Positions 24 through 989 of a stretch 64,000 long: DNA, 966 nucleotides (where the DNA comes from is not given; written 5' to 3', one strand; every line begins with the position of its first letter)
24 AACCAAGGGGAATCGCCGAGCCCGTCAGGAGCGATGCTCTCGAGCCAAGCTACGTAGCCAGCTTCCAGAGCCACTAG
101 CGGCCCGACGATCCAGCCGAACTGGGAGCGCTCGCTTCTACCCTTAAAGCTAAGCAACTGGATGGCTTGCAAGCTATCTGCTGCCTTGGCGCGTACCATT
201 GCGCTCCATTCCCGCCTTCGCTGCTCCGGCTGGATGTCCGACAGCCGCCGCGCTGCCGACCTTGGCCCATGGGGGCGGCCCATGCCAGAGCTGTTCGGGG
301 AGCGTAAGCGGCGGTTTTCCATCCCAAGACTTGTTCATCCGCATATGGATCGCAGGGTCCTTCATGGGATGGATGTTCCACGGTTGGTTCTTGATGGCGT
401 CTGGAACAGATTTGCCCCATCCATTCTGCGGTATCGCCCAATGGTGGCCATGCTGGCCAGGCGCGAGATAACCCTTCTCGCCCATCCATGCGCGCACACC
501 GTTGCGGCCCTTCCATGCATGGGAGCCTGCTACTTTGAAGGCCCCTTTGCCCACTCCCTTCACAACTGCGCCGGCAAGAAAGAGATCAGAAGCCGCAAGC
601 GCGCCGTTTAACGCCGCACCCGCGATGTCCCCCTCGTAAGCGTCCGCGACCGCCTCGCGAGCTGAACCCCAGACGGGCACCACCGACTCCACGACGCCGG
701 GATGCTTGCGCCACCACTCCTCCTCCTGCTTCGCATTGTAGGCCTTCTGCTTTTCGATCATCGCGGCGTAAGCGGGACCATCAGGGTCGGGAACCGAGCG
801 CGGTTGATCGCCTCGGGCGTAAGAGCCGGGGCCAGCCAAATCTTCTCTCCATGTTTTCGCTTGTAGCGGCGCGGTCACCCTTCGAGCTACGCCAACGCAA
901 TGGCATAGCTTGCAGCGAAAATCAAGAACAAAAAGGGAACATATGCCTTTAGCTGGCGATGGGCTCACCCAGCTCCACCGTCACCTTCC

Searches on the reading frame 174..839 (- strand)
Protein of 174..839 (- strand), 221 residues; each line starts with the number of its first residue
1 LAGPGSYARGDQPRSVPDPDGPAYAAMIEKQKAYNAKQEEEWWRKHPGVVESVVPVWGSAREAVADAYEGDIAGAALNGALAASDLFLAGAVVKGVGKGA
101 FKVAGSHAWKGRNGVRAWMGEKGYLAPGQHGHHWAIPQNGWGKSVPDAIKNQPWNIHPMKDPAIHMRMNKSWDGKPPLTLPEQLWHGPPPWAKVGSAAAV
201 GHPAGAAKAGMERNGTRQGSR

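Call 5: search_protein_families(library=pfam, proteins=[window:174-839:-], max_evalue=1)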
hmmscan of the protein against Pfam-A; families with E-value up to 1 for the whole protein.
window:174-839:- (221 aa): 0 families

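Call 15: find_homologous_proteins(query=window:174-839:-)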
Query window:174-839:- (221 aa): 273 proteins with E <= 0.001 among 1128 candidates; the best 120 are listed.
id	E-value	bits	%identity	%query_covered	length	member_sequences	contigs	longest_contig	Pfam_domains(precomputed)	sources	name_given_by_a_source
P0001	2.2e-125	435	87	100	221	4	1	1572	-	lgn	-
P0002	5.5e-122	424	82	100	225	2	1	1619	-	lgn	-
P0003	2.0e-96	340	77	88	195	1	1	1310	-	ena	-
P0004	1.1e-92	328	66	95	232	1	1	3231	-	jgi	jgi:hypothetical protein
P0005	2.5e-87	311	64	95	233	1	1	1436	-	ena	-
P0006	4.4e-80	287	73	78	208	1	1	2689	-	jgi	jgi:hypothetical protein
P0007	1.2e-75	272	62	95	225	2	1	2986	-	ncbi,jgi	jgi:hypothetical protein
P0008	1.2e-69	253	59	97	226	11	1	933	-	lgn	-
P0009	7.6e-69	250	57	95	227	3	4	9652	-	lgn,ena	-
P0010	6.5e-68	247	60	92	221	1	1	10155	-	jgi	jgi:hypothetical protein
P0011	4.1e-67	244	60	87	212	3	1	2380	-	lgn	-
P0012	5.5e-67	244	56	95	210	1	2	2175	-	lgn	-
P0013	1.7e-66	243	57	95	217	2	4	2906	-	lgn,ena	-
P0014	2.7e-66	242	59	90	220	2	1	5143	-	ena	-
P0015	3.0e-66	242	58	88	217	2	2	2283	-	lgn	-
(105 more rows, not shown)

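Call 19: find_related_loci(query=A1, collection=genome_contigs, flank=2500)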
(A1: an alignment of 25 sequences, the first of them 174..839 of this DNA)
Query A1 (221 aa) in genome_contigs; peptide patterns used: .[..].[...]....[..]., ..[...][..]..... (x = any residue, [..] = any of these).
103 stretches matched a pattern; 88 encode a relative of the query (tblastn E <= 1e-3); the best 80 are kept; 79 distinct loci.
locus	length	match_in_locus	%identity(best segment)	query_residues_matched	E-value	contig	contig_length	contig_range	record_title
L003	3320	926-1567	57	1-213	1e-71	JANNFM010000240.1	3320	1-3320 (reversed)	MAG: Alphaproteobacteria bacterium isolate OTE_75_metabat_297 OTE_75_k141_1714663, whole genome shotgun sequence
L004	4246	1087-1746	54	1-211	2e-70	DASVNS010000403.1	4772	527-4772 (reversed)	MAG TPA_asm: Phenylobacterium sp. isolate SMAG_U3133 k141_1023384, whole genome shotgun sequence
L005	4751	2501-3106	58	1-209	3e-65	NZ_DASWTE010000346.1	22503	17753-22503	MAG: Phenylobacterium sp. isolate SMAG_U3567 k141_240045, whole genome shotgun sequence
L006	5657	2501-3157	54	1-211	5e-65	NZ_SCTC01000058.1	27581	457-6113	MAG: Phenylobacterium sp. isolate FW300_bin.35 FW300_bin.35-118957, whole genome shotgun sequence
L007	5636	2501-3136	58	12-214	8e-65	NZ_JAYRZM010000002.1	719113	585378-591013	MAG: Phenylobacterium sp. isolate SH_SHASGE1bin.12 NODE_4_length_719113_cov_10.344001, whole genome shotgun sequence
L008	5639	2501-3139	53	12-214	9e-63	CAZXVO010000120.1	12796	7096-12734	MAG TPA_asm: uncultured Phenylobacterium sp. isolate SRP285395_co2_86 genome assembly, contig: NODE_7615_length_12796_co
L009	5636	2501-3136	54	1-218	2e-62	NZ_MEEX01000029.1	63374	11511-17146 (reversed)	MAG: Phenylobacterium sp. SCN 70-31 ABS78_C0029, whole genome shotgun sequence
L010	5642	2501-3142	52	12-212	2e-61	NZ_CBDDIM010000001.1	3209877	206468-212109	MAG: Phenylobacterium sp. isolate 907e027c-f2f4-47af-a8f0-a901ae0b4667 contig_1, whole genome shotgun sequence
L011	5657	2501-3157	49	5-216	8e-61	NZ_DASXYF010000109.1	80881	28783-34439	MAG: Phenylobacterium sp. isolate SMAG_U4817 k141_1962743, whole genome shotgun sequence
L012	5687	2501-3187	47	5-214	3e-60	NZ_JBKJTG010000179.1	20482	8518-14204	MAG: Phenylobacterium sp. isolate ant_bin.611 k117_3584765, whole genome shotgun sequence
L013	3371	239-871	49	1-193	3e-59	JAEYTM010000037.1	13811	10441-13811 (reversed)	MAG: Proteobacteria bacterium isolate OH_CBlB_131 k127_2236239, whole genome shotgun sequence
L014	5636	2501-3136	54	12-213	5e-58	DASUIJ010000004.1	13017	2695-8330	MAG TPA_asm: Phenylobacterium sp. isolate SMAG_U1457 k141_1209063, whole genome shotgun sequence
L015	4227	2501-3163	49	1-193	2e-57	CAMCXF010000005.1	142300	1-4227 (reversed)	MAG: Phenylobacterium deserti isolate MH-21oct19-105 genome assembly, contig: MH-21oct19-C101, whole genome shotgun sequ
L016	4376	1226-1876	55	12-214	3e-57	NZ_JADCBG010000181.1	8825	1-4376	MAG: Phenylobacterium sp. isolate M049S2SP5A64QC M049S2_181, whole genome shotgun sequence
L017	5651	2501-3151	55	12-214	3e-57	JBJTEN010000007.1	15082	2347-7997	MAG: Phenylobacterium sp. isolate samp_4321_semibin_248 samp_4321_46777, whole genome shotgun sequence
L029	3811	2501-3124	51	12-196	2e-48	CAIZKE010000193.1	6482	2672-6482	MAG: uncultured Alphaproteobacteria bacterium isolate Loc090907-4m_bin-335 genome assembly, contig: bin-335:193/363, who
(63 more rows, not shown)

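Call 34: predict_structure(alignment_id=A2)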
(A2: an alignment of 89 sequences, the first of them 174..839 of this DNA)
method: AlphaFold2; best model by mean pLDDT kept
length: 221 residues; sequences in the alignment: 89
mean_pLDDT: 82.0   pTM: 0.54
mean pLDDT of the five models: 82.0, 81.8, 78.2, 77.7, 77.6
residues with pLDDT >= 90: 99; 70-90: 70; 50-70: 50; < 50: 2
segments of 3 or more residues with pLDDT < 50: none
pLDDT, mean of each block of 10 residues (from residue 1): 53 77 94 87 74 70 85 85 71 63 85 93 94 94 95 94 95 97 92 75 63 69 53
secondary structure, 60 per line:
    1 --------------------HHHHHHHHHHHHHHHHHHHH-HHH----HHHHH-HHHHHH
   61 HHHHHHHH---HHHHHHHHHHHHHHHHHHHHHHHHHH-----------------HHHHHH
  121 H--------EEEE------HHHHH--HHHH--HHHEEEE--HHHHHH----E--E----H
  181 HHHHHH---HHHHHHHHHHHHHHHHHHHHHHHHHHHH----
elements in order: H21-40 H49-53 H55-68 H72-97 H115-121 E130-133 H140-144 H147-150 E156-159 H162-167 H180-186 H190-217

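Call 38: search_protein_families(library=pfam, proteins=[L012:3187-4134:+, L029:3181-3672:+, L010:3182-3640:+], max_evalue=0.01)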
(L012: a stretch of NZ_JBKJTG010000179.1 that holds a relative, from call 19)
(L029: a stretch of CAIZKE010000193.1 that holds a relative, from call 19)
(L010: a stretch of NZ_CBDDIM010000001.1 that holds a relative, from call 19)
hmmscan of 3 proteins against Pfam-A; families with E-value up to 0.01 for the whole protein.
L012:3187-4134:+ (315 aa): 1 family
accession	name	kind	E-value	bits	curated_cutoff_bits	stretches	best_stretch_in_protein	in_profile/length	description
PF09234.15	DUF1963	-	5.3e-30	105.8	23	1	88-310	1-212/216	Domain of unknown function (DUF1963)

L029:3181-3672:+ (163 aa): 0 families

L010:3182-3640:+ (152 aa): 1 family
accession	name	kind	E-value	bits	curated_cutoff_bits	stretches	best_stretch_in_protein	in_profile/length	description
PF05656.20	DUF805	-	3.2e-14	53.7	25.7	1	9-140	1-111/111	Protein of unknown function (DUF805)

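Call 39: fold_search(model_id=the predicted structure, library=pdb)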
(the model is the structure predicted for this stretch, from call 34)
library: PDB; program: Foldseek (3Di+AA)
matches with E <= 10: 1; with E <= 0.001: 0
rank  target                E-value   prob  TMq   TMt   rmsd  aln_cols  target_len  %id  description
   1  2yxh_A                5.4e+00  0.23  0.19  0.35  12.5        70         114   16  Crystal structure of mazG-related protein from Thermotoga maritima (released 2007-10-30)

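Call 40: search_protein_families(library=pfam, alignment_id=A2, max_evalue=10)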
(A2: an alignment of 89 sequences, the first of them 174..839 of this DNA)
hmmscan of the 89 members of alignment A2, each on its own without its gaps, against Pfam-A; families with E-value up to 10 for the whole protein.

A. member 1, window:174-839:- (221 aa): 0 families

B. families by the number of members that match (of 89 scanned): 13 families
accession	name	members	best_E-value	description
PF24472.1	ARM_KDM8_N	6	0.0038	KDM8-like, N-terminal ARM repeats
PF04888.17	SseC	3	0.003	Secretion system effector C (SseC) like family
PF08023.17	Antimicrobial_2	3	1.2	Frog antimicrobial peptide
PF13009.11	Integrase_2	1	0.056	Putative integrase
PF17932.6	TetR_C_24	1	0.076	Tetracyclin repressor-like, C-terminal domain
PF24538.1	DUF7599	1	0.082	Domain of unknown function (DUF7599)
PF15644.12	Gln_amidase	1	0.11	Papain fold toxin 1, glutamine deamidase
PF25257.1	DUF7858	1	0.12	Family of unknown function (DUF7858)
PF13297.11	SDE2_2C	1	0.13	Replication stress response SDE2 C-terminal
PF19183.5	DUF5865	1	0.13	Family of unknown function (DUF5865)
PF11455.13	MazE-like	1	0.21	Antitoxin MazE-like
PF14051.11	DPF1-3_N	1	0.44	DPF1-3, N-terminal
PF05038.18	Cytochrom_B558a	1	5.8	Cytochrome Cytochrome b558 alpha-subunit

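Call 41: search_protein_representatives(alignment_id=A1)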
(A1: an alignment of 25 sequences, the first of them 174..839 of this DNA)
Query: 25 sequences, 217 profile positions. Proteins with E-value up to 0.001 (for the whole library): 1000; up to 1e-10: 540; up to 1e-30: 196. The best 150 are listed.
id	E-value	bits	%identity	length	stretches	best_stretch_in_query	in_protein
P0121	8.3e-89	313.4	-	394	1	37-216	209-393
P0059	1.5e-86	306.0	-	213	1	6-213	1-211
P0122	2.0e-82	292.5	-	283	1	43-214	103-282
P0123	8.1e-82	290.6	-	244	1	2-212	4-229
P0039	8.3e-82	290.5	-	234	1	3-216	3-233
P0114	1.2e-79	283.5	-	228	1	3-211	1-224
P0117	7.9e-78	277.5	-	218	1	2-201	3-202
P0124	3.4e-75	268.9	-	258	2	49-215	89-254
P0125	3.1e-72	259.2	-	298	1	44-213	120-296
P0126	4.9e-72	258.6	-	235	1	3-216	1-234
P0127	5.9e-72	258.3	-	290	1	46-215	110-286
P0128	2.2e-67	243.4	-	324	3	48-215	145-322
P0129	9.1e-67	241.4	-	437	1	50-215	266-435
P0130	3.2e-66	239.6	-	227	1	35-214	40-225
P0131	2.9e-65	236.5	-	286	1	45-214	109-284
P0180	1.1e-45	172.5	-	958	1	44-209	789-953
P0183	1.9e-45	171.7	-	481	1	46-206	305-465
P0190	1.9e-44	168.4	-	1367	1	42-204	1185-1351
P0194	1.6e-43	165.4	-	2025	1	47-210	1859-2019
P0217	2.0e-39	152.0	-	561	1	48-205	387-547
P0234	1.2e-37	146.2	-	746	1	48-211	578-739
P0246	5.4e-37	144.0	-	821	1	46-215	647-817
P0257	7.4e-36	140.3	-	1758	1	54-198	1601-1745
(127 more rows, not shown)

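Call 42: search_protein_families(library=pfam, proteins=[P0194, P0190, P0180, P0246, P0234, P0217, P0183, P0129, P0121, P0257], max_evalue=0.001)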
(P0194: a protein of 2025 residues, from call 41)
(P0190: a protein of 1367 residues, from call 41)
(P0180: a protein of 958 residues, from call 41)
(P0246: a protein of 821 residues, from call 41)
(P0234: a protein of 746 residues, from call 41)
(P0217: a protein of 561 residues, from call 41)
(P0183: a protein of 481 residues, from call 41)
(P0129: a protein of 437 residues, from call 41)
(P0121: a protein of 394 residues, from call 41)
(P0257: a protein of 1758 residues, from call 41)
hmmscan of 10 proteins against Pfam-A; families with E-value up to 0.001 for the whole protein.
P0194 (2025 aa): 8 families
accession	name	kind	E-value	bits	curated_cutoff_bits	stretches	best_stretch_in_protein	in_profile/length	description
PF05593.20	RHS_repeat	-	6.5e-39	132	22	3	1330-1362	6-38/38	RHS Repeat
PF25023.1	TEN_YD-shell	-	7.4e-31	107.5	50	2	1431-1830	445-866/909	Teneurin YD-shell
PF25020.1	TTR_TEN1-4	-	1.4e-18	67.1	27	1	147-230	3-86/86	Teneurin TTR-like domain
PF25021.1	TEN_NHL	-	3.3e-17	63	27.1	1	677-732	130-183/357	Teneurin NHL domain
PF01436.27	NHL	-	2.2e-14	53.1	20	1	688-713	1-26/28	NHL repeat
PF24329.1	FN-plug_TEN1-4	-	6.9e-08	33.1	27.8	1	513-581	2-70/86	Teneurin 1-4, FN-plug domain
PF02368.24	Big_2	-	0.00011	22.6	22.8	1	20-93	5-74/79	Bacterial Ig-like domain (group 2)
PF13620.12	CarboxypepD_reg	-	0.00022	21.9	32.3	1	153-230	2-81/82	Carboxypeptidase regulatory-like domain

P0190 (1367 aa): 3 families
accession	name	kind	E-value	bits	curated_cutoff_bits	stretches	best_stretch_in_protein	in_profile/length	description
PF05593.20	RHS_repeat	-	5.2e-89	291.7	22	9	236-270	1-36/38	RHS Repeat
PF20148.4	DUF6531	-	5.7e-09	36.6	24.1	1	60-121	2-62/74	Domain of unknown function (DUF6531)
PF15283.12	DUF4595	-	1.7e-05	25.3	34.2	0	231-330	31-131/202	Domain of unknown function (DUF4595) with porin-like fold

P0180 (958 aa): 1 family
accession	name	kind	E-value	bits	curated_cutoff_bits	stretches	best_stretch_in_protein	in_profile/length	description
PF01476.26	LysM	-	5.3e-08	33.1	20.9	1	310-356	1-43/43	LysM domain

P0246 (821 aa): 0 families

P0234 (746 aa): 2 families
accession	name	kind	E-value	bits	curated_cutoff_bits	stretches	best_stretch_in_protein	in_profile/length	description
PF05593.20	RHS_repeat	-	4.9e-47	157.9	22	5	134-169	1-36/38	RHS Repeat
PF03527.20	RHS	-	4e-06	27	27.9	1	467-498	2-33/38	RHS protein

P0217 (561 aa): 2 families
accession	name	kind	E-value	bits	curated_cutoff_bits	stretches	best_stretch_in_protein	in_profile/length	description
PF05593.20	RHS_repeat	-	5e-09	36.8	22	1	221-257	1-38/38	RHS Repeat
PF03527.20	RHS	-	0.00019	21.6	27.9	0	282-314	2-34/38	RHS protein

P0183 (481 aa): 0 families

P0129 (437 aa): 0 families

P0121 (394 aa): 0 families

P0257 (1758 aa): 3 families
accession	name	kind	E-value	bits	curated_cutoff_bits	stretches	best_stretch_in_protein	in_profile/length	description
PF20041.5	DUF6443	-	2.6e-38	131.8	27.8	1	280-416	6-132/137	Domain of unknown function (DUF6443)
PF05593.20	RHS_repeat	-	1.1e-07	32.6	22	0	914-934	15-35/38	RHS Repeat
PF19081.6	Ig_7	-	1.5e-05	25.6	27.3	0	188-268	1-84/84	Ig-like domain CHU_C associated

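Call 43: search_solved_structures(query=A2, max_evalue=10, show_alignments=3)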
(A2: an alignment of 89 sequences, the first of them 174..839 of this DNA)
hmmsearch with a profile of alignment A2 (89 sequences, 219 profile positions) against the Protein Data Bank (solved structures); distinct sequences matched with E-value up to 10: 5.
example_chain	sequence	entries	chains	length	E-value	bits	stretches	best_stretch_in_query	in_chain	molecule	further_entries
1o1n_A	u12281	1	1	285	0.014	18.5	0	100-166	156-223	Hemoglobin Alpha chain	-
1o1l_A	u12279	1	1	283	0.022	17.9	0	99-166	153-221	Hemoglobin Alpha chain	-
3oue_A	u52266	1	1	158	0.45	13.6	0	64-89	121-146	Cytochrome c family protein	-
3ov0_A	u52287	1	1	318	0.48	13.5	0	64-89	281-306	Cytochrome c family protein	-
2pla_A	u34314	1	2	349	1.6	11.8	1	108-165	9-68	Glycerol-3-phosphate dehydrogenase 1-like protein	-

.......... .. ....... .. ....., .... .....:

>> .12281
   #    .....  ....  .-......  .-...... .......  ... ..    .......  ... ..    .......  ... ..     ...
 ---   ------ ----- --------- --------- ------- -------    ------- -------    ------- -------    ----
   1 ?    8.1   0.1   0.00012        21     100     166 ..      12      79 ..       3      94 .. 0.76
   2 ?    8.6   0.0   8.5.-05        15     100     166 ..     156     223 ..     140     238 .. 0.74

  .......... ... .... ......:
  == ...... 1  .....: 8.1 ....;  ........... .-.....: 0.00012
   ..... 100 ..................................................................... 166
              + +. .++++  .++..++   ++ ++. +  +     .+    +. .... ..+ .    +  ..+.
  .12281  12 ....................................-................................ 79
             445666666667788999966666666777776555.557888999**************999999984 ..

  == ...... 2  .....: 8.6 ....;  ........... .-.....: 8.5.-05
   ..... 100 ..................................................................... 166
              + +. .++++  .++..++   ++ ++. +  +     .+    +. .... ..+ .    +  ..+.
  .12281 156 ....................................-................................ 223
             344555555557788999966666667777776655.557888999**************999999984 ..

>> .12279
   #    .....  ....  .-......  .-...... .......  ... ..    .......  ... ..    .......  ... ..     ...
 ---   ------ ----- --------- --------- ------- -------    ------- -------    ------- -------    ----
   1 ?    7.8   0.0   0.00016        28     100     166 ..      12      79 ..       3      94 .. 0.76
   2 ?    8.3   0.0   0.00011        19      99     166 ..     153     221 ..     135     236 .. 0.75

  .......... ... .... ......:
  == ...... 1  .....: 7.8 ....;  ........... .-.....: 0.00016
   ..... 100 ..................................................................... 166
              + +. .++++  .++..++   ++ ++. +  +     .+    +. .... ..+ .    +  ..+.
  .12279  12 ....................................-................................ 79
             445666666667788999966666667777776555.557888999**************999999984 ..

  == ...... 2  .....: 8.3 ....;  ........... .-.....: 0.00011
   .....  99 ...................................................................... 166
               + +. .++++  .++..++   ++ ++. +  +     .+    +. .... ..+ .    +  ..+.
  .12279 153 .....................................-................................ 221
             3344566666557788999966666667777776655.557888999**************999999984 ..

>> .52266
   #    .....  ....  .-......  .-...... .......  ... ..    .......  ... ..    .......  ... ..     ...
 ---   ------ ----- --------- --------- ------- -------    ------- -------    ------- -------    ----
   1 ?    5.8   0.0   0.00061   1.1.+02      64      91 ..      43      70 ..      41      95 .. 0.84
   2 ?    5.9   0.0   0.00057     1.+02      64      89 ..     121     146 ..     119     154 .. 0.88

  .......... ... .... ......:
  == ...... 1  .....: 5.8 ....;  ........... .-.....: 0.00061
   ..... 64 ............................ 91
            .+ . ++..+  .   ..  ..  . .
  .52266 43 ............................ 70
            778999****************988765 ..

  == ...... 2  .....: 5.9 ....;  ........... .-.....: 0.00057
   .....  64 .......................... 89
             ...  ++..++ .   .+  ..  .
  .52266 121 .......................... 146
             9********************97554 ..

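Call 51: fold_search(model_id=the predicted structure, library=viral)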
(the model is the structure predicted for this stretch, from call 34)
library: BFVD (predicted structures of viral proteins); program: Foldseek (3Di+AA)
matches with E <= 10: 50; with E <= 0.001: 0
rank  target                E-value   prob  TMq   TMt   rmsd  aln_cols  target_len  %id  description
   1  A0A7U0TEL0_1          1.7e+00  0.16  0.14  0.04  17.5        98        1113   18  (no name in the UniProt tables at hand)
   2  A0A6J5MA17            2.4e+00  0.28  0.20  0.40  15.3        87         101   18  Uncharacterized protein [uncultured Caudovirales phage]
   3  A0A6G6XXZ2            2.5e+00  0.28  0.20  0.44  14.7        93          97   13  Nucleoside triphosphate pyrophosphohydrolase [Ochrobactrum phage vB_OspP_OH]
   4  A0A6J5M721            2.8e+00  0.30  0.16  0.47  13.3        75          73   23  Uncharacterized protein [uncultured Caudovirales phage]
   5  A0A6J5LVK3            2.8e+00  0.06  0.15  0.09  22.4       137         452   20  Uncharacterized protein [uncultured Caudovirales phage]
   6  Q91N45                3.2e+00  0.12  0.16  0.06  12.0        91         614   19  Polyprotein (Fragment) [Bovine viral diarrhea virus]
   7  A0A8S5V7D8            3.5e+00  0.21  0.15  0.08  15.7        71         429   17  Uncharacterized protein [CrAss-like virus sp. ctUXy6]
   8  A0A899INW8            3.8e+00  0.14  0.21  0.15  16.7       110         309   11  (no name in the UniProt tables at hand)
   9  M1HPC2                4.0e+00  0.35  0.18  0.10   6.7        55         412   22  (no name in the UniProt tables at hand)
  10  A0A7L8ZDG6            4.2e+00  0.44  0.17  0.62   2.2        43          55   19  Membrane protein [Microbacterium phage GardenState]
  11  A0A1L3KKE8            4.5e+00  0.10  0.16  0.04  11.5       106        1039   13  (no name in the UniProt tables at hand)
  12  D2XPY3                4.7e+00  0.20  0.19  0.33  15.1        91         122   15  Gp4-like protein [Bacillus phage 250]
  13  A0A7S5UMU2            5.0e+00  0.15  0.15  0.11  16.2        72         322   18  Uncharacterized protein [Bacteroides phage crAss002]
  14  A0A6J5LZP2            5.3e+00  0.57  0.14  0.34   0.6        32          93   31  Uncharacterized protein [uncultured Caudovirales phage]
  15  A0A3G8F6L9            6.0e+00  0.33  0.15  0.60   1.6        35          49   26  (no name in the UniProt tables at hand)
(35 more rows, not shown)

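Call 65: find_homologous_proteins(query=window:174-839:-, region=1-45, max_evalue=0.01)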
Query window:174-839:-, residues 1-45 (45 aa): 23 proteins with E <= 0.01 among 25 candidates.
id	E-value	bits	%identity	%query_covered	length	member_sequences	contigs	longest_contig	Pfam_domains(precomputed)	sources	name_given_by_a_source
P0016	4.6e-17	78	87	100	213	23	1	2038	-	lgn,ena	-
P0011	5.9e-17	78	82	100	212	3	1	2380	-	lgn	-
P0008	3.7e-16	75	82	100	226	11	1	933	-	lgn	-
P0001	1.2e-15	74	84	100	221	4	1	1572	-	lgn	-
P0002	1.5e-15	73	78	100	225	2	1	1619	-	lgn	-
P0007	8.2e-15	71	80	100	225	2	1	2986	-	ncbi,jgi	jgi:hypothetical protein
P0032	9.7e-14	68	76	100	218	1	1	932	-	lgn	-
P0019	2.8e-13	66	87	87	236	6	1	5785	-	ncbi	-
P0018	1.4e-11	61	71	100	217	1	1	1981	-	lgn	-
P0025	3.0e-10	57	77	87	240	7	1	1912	-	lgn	-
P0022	1.1e-9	55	72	87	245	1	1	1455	-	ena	-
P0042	1.4e-9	55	71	100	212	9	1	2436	-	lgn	-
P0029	1.7e-9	55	73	100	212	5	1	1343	-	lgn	-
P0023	2.4e-9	54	71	100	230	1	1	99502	-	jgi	jgi:hypothetical protein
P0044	2.6e-8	51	64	100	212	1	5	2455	-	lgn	-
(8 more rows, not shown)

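Call 73: find_encoding_contigs(protein=P0004, flank=2500, max_places=3)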
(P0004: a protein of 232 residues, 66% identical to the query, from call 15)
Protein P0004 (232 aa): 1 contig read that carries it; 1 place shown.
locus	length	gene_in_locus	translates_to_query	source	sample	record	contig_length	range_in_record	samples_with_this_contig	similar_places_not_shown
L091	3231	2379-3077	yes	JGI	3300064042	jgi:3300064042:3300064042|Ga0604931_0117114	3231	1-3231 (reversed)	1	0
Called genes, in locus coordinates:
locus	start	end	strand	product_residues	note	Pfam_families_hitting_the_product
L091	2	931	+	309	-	?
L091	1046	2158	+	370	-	-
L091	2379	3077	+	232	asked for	-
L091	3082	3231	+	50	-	?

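Call 74: find_encoding_contigs(protein=P0002, flank=2500, max_places=3)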
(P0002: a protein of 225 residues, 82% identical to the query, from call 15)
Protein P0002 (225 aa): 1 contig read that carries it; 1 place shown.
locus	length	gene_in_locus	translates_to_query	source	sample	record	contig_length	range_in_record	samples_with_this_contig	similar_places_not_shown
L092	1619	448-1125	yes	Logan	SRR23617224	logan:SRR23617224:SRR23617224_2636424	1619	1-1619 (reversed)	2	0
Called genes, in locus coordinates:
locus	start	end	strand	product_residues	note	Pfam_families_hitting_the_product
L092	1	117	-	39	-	?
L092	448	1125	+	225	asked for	-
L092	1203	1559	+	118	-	PF05656:DUF805 (weak)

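Call 77: search_protein_families(library=ncbifam, proteins=[window:174-839:-, L029:3181-3672:+], max_evalue=0.001)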
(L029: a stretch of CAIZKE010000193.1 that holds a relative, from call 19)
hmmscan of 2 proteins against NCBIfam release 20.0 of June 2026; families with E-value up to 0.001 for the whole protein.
window:174-839:- (221 aa): 0 families

L029:3181-3672:+ (163 aa): 0 families

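Call 87: search_protein_families(library=padloc, proteins=[window:174-839:-, L029:3181-3672:+, L012:3187-4134:+], max_evalue=0.01)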
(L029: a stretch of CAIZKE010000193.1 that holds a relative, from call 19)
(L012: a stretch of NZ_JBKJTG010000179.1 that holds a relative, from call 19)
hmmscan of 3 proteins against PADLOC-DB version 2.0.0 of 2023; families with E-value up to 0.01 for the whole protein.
window:174-839:- (221 aa): 0 families

L029:3181-3672:+ (163 aa): 0 families

L012:3187-4134:+ (315 aa): 0 families

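Call 88: search_protein_families(library=phrogs, proteins=[window:174-839:-, L029:3181-3672:+, L012:3187-4134:+], max_evalue=0.01)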
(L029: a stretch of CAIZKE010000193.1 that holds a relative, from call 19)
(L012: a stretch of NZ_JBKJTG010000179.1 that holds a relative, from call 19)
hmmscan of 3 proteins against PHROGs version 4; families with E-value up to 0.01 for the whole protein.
window:174-839:- (221 aa): 0 families

L029:3181-3672:+ (163 aa): 0 families

L012:3187-4134:+ (315 aa): 0 families

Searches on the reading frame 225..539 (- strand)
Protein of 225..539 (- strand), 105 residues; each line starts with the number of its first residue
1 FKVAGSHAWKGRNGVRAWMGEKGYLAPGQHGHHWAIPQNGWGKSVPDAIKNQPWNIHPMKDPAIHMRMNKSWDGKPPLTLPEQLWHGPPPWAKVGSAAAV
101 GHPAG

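Call 59: predict_structure(alignment_id=A3)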
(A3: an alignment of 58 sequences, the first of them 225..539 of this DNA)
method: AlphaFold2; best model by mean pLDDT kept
length: 105 residues; sequences in the alignment: 58
mean_pLDDT: 86.9   pTM: 0.72
mean pLDDT of the five models: 86.9, 86.2, 85.6, 85.1, 82.2
residues with pLDDT >= 90: 67; 70-90: 27; 50-70: 6; < 50: 5
segments of 3 or more residues with pLDDT < 50: 102-105
pLDDT, mean of each block of 10 residues (from residue 1): 91 92 92 92 95 93 91 92 88 63 46
secondary structure, 60 per line:
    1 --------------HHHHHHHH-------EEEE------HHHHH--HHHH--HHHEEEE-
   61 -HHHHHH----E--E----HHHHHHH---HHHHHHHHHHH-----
elements in order: H15-22 E30-33 H40-44 H47-50 E56-59 H62-67 H80-86 H90-100

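Call 64: fold_search(model_id=the predicted structure, library=pdb)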
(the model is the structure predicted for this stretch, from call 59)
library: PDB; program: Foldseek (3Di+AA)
matches with E <= 10: 1; with E <= 0.001: 0
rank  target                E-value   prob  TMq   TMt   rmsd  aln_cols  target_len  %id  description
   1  2o3b_A                1.0e+01  0.04  0.27  0.14   3.4        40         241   18  Crystal structure complex of Nuclease A (NucA) with intra-cellular inhibitor NuiA (released 2006-12-19)
